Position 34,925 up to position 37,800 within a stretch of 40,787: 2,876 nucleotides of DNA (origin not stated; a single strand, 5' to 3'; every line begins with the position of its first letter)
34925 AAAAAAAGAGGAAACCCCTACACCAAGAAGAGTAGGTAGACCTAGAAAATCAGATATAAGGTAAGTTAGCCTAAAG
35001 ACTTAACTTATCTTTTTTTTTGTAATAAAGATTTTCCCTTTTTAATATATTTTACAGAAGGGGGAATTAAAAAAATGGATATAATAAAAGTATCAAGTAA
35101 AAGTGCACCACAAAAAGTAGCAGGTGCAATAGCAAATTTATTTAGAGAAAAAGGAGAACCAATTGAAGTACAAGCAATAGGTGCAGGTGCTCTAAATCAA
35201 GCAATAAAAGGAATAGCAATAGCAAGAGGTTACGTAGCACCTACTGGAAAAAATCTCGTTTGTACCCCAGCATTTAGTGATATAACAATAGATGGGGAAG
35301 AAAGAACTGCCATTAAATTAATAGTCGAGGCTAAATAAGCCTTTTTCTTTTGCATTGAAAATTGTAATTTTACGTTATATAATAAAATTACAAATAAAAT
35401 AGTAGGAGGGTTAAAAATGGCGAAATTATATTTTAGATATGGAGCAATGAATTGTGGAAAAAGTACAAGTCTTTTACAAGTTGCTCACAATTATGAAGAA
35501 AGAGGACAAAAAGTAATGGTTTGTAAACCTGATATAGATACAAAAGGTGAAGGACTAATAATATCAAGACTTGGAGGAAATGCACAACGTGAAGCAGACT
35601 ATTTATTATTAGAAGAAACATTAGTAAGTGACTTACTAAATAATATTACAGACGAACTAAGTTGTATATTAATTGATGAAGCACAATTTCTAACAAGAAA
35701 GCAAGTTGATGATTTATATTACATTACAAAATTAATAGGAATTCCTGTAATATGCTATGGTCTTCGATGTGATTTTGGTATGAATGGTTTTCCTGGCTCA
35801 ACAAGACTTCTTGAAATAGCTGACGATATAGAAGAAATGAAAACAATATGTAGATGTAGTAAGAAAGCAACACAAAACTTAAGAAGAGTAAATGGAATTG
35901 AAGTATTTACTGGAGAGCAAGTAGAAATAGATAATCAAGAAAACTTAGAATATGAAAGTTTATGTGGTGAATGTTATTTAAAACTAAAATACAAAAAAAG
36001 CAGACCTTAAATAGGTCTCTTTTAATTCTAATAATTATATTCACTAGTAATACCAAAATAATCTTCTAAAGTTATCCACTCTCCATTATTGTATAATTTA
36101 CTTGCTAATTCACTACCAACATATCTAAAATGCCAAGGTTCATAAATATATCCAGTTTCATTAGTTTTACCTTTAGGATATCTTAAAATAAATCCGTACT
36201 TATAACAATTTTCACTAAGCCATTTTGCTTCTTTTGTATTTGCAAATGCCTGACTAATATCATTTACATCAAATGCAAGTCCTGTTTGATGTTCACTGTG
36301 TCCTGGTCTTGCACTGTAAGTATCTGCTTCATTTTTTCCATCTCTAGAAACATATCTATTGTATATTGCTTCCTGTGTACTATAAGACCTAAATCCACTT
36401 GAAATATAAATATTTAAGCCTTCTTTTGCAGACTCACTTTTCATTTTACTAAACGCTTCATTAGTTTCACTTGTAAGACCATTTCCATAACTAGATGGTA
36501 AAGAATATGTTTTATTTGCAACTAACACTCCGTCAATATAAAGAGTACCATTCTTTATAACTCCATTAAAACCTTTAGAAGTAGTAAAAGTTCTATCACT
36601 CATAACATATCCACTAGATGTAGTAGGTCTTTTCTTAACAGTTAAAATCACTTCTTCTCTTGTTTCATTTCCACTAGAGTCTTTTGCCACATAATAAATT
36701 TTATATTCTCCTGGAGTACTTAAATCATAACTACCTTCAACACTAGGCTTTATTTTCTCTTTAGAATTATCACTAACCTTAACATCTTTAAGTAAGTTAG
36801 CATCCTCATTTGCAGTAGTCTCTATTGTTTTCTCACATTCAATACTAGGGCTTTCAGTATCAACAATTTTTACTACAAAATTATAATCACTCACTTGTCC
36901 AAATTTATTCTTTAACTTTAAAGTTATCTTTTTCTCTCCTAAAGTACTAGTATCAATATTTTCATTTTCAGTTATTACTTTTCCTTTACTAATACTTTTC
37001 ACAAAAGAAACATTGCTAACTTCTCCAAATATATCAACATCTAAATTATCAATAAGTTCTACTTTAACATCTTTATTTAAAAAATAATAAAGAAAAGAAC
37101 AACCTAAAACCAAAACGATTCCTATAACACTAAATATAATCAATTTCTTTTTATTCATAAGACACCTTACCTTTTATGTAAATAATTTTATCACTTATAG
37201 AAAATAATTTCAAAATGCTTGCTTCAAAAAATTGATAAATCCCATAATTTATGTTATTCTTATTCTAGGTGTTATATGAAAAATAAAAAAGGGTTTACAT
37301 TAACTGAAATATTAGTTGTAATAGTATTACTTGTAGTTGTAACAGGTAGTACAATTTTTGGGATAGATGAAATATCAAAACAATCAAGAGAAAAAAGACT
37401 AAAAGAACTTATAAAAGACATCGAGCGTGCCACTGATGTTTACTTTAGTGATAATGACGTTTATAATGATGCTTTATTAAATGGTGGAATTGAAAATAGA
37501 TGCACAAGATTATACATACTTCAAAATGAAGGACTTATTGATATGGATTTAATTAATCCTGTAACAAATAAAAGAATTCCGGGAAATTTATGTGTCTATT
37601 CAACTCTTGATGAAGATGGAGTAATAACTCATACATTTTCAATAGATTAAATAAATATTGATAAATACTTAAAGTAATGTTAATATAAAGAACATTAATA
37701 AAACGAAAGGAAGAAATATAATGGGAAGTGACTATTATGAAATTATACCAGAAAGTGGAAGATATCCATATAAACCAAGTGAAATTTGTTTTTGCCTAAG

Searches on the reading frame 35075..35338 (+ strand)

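Call 5: search_protein_families(library=padloc, proteins=[window:35075-35338:+])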
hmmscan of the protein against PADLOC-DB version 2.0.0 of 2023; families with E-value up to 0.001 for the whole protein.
window:35075-35338:+ (87 aa): 0 families

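Call 49: search_protein_families(library=pfam, proteins=[window:35075-35338:+], max_evalue=0.001)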
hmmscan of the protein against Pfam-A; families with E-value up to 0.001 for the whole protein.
window:35075-35338:+ (87 aa): 1 family
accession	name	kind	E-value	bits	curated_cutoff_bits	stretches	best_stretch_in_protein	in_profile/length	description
PF04232.17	SpoVS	-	8.3e-36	122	24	1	2-85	1-83/83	Stage V sporulation protein S (SpoVS)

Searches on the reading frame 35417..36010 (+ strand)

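Call 5: search_protein_families(library=padloc, proteins=[window:35417-36010:+])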
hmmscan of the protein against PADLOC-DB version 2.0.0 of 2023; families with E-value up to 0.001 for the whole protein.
window:35417-36010:+ (197 aa): 0 families

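Call 16: search_protein_families(library=ncbifam, proteins=[window:35417-36010:+], max_evalue=0.00001)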
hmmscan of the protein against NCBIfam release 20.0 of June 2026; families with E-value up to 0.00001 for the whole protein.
window:35417-36010:+ (197 aa): 5 families
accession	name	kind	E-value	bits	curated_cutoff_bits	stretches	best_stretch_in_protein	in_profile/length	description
NF003300.0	PRK04296.1-5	equivalog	5.9e-70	235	195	1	1-191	1-191/194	thymidine kinase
NF003299.0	PRK04296.1-4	equivalog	4.9e-51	173.3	284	1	1-191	1-188/191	thymidine kinase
NF003298.0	PRK04296.1-3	equivalog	9.2e-41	139.7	375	1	1-187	1-186/205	thymidine kinase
NF003297.0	PRK04296.1-2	equivalog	1.2e-36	126.3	252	1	1-189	1-195/216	thymidine kinase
NF003296.0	PRK04296.1-1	equivalog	3.8e-24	85.8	183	1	9-192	15-192/195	thymidine kinase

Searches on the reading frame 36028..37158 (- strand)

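Call 16: search_protein_families(library=ncbifam, proteins=[window:36028-37158:-], max_evalue=0.00001)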
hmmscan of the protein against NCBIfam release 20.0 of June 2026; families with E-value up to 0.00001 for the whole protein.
window:36028-37158:- (376 aa): 5 families
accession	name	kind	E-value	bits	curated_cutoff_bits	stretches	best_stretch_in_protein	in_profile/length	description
NF041194.1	LD_carboxy_LdcB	exception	2.7e-49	167.6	275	1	209-371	15-176/180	LD-carboxypeptidase LdcB/DacB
NF000472.1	vanY_AFMPt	exception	5.9e-30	104.4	425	1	228-368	98-229/283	VanY-A/VanY-F/VanY-M family D-Ala-D-Ala carboxypeptidase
NF000380.1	vanXY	equivalog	2.6e-29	102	250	1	246-368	49-176/179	D,D-carboxypeptidase/D,D-dipeptidase VanXY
NF000473.1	vanY_BG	exception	1.9e-27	96.3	400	1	253-368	154-271/274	VanY-B/VanY-G family D-Ala-D-Ala carboxypeptidase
NF000149.1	vanXY_G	exception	1.8e-17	63.3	500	1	243-368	60-190/254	D-Ala-D-Ala dipeptidase/D-Ala-D-Ala carboxypeptidase VanXY-G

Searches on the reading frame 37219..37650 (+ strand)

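Call 49: search_protein_families(library=pfam, proteins=[window:37219-37650:+], max_evalue=0.001)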
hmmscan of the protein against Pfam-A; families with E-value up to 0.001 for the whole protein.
window:37219-37650:+ (143 aa): 1 family
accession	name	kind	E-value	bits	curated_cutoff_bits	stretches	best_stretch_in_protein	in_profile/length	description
PF07963.17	N_methyl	-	6e-07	29.2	21.2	1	20-44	1-25/27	Prokaryotic N-terminal methylation motif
